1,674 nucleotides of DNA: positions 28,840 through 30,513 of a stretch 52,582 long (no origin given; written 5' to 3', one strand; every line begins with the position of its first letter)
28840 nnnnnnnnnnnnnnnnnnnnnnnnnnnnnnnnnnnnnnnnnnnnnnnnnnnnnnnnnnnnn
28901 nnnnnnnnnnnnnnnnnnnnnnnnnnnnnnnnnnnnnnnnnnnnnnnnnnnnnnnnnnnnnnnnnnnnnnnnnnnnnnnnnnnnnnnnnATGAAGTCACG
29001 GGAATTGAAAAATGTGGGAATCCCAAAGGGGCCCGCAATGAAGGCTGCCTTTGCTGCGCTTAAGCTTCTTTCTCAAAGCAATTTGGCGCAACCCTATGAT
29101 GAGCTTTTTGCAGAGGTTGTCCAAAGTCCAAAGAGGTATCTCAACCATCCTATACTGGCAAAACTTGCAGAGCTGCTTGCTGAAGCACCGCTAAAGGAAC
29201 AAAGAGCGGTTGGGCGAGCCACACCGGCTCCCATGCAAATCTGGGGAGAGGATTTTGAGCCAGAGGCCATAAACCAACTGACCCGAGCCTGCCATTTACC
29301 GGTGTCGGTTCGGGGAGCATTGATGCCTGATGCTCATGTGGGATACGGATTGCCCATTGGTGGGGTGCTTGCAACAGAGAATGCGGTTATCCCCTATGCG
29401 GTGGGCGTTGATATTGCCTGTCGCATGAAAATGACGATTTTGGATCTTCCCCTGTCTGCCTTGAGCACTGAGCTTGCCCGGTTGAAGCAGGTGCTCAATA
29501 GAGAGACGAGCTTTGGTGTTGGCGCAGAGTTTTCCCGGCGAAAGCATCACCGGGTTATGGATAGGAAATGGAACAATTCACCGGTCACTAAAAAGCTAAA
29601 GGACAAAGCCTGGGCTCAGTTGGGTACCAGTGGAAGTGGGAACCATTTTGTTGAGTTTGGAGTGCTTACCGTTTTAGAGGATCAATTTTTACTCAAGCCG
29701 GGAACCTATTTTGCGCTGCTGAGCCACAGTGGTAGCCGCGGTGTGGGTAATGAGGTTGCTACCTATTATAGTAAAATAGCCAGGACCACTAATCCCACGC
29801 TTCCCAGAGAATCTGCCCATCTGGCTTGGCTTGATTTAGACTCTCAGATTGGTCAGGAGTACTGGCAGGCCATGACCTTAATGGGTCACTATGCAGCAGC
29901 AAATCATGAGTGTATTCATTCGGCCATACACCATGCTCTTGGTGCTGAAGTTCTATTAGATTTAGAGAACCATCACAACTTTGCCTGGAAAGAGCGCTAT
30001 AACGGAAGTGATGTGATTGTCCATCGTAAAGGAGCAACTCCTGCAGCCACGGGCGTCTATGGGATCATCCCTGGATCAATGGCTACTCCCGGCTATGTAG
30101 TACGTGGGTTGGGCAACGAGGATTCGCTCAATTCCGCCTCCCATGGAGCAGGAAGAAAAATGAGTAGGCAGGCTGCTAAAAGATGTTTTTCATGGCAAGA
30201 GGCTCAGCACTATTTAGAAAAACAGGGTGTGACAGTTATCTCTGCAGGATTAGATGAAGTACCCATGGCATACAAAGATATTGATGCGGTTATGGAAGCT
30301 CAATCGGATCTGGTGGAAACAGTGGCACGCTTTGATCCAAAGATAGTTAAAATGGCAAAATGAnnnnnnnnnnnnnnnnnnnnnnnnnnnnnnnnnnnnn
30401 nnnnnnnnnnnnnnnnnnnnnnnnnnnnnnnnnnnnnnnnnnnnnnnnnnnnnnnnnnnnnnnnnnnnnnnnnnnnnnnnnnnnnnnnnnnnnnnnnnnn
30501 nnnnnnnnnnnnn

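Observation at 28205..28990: Dense cluster of short perfect GC hairpins immediately upstream of rtcB: candidate structured ncRNA(s).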

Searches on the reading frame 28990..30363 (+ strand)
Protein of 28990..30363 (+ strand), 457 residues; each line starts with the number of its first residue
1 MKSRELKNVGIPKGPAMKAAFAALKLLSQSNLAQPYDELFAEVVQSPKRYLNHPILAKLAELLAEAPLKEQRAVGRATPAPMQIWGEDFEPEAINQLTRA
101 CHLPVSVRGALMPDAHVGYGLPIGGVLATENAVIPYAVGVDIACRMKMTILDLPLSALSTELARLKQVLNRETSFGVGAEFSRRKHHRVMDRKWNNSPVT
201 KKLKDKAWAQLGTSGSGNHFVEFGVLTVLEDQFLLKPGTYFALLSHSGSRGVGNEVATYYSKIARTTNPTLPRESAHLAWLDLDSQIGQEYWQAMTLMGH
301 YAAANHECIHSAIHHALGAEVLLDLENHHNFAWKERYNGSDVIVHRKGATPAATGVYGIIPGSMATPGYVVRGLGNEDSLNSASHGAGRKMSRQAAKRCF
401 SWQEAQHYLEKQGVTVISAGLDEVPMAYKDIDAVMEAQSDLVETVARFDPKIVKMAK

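Call 8: find_encoding_contigs(protein=window:28990-30363:+, flank=10000, max_places=10)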
Protein window:28990-30363:+ (457 aa): 1 contig read that carries it; 1 place shown.
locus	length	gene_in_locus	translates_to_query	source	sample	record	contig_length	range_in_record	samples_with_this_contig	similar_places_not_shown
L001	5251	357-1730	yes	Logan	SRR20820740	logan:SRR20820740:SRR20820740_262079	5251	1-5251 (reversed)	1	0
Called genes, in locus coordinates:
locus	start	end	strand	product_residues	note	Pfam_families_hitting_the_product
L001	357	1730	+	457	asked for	PF01139:RtcB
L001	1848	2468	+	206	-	PF00117:GATase, PF07685:GATase_3 (weak)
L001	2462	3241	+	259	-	PF00977:His_biosynth, PF03060:NMO (faint)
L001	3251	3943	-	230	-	PF12773:DZR (faint), PF23250:zf_DPOE_2 (weak), PF13453:Zn_ribbon_TFIIB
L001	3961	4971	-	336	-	PF13421:Band_7_1, PF01145:Band_7, PF09851:SHOCT (weak)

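Call 9: search_protein_families(library=pfam, proteins=[window:28990-30363:+], max_evalue=0.01)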
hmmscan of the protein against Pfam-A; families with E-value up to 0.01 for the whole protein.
window:28990-30363:+ (457 aa): 1 family
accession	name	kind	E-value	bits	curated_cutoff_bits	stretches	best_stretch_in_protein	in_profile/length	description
PF01139.22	RtcB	-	4.2e-90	303.4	27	1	96-453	1-423/426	tRNA-splicing ligase RtcB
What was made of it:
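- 28990..30363 (+): rtcB (457 aa). It is a neighbour only and is not part of the repeat mosaic. Pfam RtcB, E 4e-90 (call 9).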

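Call 12: find_related_loci(query=window:28990-30363:+, collection=genome_contigs, flank=6000)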
Query window:28990-30363:+ (457 aa) in genome_contigs; peptide patterns used: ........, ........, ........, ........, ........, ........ (x = any residue, [..] = any of these).
600 stretches matched a pattern (row limit reached: there are more); 600 encode a relative of the query (tblastn E <= 1e-3); the best 80 are kept; 80 distinct loci.
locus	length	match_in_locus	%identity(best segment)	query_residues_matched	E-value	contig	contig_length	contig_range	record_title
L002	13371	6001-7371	63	1-456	0e+0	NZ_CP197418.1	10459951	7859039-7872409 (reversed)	Novipirellula sp. SH528 chromosome, complete genome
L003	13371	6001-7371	62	1-456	0e+0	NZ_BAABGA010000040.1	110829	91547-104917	Novipirellula rosea strain JCM 17759 sequence040, whole genome shotgun sequence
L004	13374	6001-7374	61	1-457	0e+0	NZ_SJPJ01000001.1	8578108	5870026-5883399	Novipirellula herctigrandis strain CA13 CA13_contig00001, whole genome shotgun sequence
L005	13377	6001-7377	62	1-456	0e+0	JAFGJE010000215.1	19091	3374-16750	MAG: Phycisphaerae bacterium isolate Zod_Metabat.26 k87_12220536, whole genome shotgun sequence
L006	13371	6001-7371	61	1-456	0e+0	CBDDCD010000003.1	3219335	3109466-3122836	MAG: Candidatus Moanabacter sp. isolate 2850a97a-5ae3-46e8-bb4b-bf19cc2112fb genome assembly, contig: contig_3, whole ge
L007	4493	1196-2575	59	1-456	0e+0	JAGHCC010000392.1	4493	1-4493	MAG: Desulfobulbaceae bacterium isolate AUK272 PB_MBMC_226_c_000000000463, whole genome shotgun sequence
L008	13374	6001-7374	62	1-457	0e+0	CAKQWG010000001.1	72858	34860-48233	MAG: uncultured Pirellulaceae bacterium isolate REFINED_METABAT215_TOP10_CONTIGS_1500_ASSEMBLY_K77_MERGED__Nepal_MoBio_F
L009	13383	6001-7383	61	1-456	0e+0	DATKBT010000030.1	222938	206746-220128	MAG TPA_asm: Thermoanaerobaculia bacterium isolate SMAG_U14427 k141_1090571, whole genome shotgun sequence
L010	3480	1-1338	62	3-456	0e+0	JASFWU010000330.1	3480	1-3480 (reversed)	MAG: Akkermansiaceae bacterium isolate D0608WATERmetaG_Bin_550 D0608WATERmetaG_FD_scaffold_19017_c1, whole genome shotgu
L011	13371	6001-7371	58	1-456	0e+0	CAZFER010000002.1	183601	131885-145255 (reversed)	MAG TPA_asm: uncultured bacterium isolate SRP141376_co4_53 genome assembly, contig: NODE_65_length_183601_cov_8.732503,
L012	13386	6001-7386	61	1-456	0e+0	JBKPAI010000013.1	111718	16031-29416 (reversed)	MAG: Acidobacteriota bacterium isolate GB_HAYS_MAG_00009 GB_HAYS_000000321052, whole genome shotgun sequence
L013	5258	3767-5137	60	1-456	0e+0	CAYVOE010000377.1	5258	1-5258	MAG TPA_asm: uncultured Nitrospiraceae bacterium isolate SRP268622_co1_273 genome assembly, contig: NODE_39614_length_52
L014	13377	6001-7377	61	1-456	0e+0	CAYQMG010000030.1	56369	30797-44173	MAG TPA_asm: uncultured Gammaproteobacteria bacterium isolate binchicken_co219_296 genome assembly, contig: k141_29825,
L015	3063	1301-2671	59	1-456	0e+0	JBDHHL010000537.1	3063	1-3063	MAG: Gemmatimonadota bacterium isolate M8-62_Bin_193 M8-62_Bin_193_scaffold_240175, whole genome shotgun sequence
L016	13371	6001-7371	59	1-456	3e-179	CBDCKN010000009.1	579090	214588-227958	MAG: Longimicrobiales bacterium isolate 8988e26c-2f7f-48e4-b527-ea419dca846d genome assembly, contig: contig_9, whole ge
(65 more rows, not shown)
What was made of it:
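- Tried and rejected: I fetched 80 loci (call 12).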

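Call 19: find_homologous_proteins(query=window:28990-30363:+, max_evalue=1e-100)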
Query window:28990-30363:+ (457 aa): 7998 proteins with E <= 1e-100 among 8000 candidates; the best 120 are listed.
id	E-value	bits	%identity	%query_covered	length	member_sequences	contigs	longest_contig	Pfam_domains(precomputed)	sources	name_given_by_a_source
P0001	0.0e+0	1040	100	100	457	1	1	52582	PF01139.23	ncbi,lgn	-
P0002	9.9e-203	692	66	100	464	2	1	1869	PF01139.23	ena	-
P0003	5.1e-194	663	65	100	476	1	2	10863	PF01139.23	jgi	jgi:tRNA-splicing ligase RtcB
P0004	9.9e-190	649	64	100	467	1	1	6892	PF01139.23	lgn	-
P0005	5.8e-189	647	64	100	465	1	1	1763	PF01139.23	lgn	-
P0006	1.6e-188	645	63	100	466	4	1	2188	PF01139.23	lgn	-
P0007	2.7e-188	644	63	100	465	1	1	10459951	PF01139.23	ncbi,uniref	ncbi:RtcB family protein [Novipirellula sp. SH528]|uniref:RtcB family protein n=1 Tax=Novipirellula 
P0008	7.2e-188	643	63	100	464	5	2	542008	PF01139.23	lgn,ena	-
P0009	2.3e-186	638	62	100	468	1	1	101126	PF01139.23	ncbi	-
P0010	6.0e-186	637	63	100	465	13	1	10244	PF01139.23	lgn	-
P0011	1.6e-185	635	63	100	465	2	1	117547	PF01139.23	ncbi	-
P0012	2.2e-185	635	62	100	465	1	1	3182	PF01139.23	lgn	-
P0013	2.4e-185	635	63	100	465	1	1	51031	PF01139.23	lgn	-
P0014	2.5e-185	635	63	100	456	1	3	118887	PF01139.23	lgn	-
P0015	4.9e-185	634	62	100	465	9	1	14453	PF01139.23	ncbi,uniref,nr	ncbi:RtcB protein [Rhodopirellula maiorica SM1]|uniref:3'-phosphate/5'-hydroxy nucleic acid ligase n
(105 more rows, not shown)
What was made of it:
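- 28990..30363 (+): The best homologues are 63-66% identical (calls 12, 19).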

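Call 30: search_protein_families(library=padloc, proteins=[window:28990-30363:+], max_evalue=0.01)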
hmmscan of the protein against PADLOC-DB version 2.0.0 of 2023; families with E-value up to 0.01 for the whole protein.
window:28990-30363:+ (457 aa): 0 families

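Call 31: search_protein_families(library=ncbifam, proteins=[window:28990-30363:+], max_evalue=0.001)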
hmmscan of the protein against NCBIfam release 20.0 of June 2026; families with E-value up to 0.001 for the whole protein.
window:28990-30363:+ (457 aa): 4 families
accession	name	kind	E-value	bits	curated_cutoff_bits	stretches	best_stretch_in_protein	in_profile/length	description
NF052663.1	RtcB_rel_intein2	exception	2.7e-57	195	1050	2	199-448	369-618/626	intein-containing RctB family protein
NF007153.0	PRK09588.1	equivalog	4.8e-50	170.6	407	1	89-452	22-369/379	RNA ligase RtcB family protein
NF038162.1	RtcB_rel_intein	exception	7.4e-41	140.1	1150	2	195-450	660-955/961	intein-containing RtcB family protein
TIGR03073.1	release_rtcB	hypoth_equivalog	8.7e-41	140.1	271.8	1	90-450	12-356/356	RNA ligase RtcB family protein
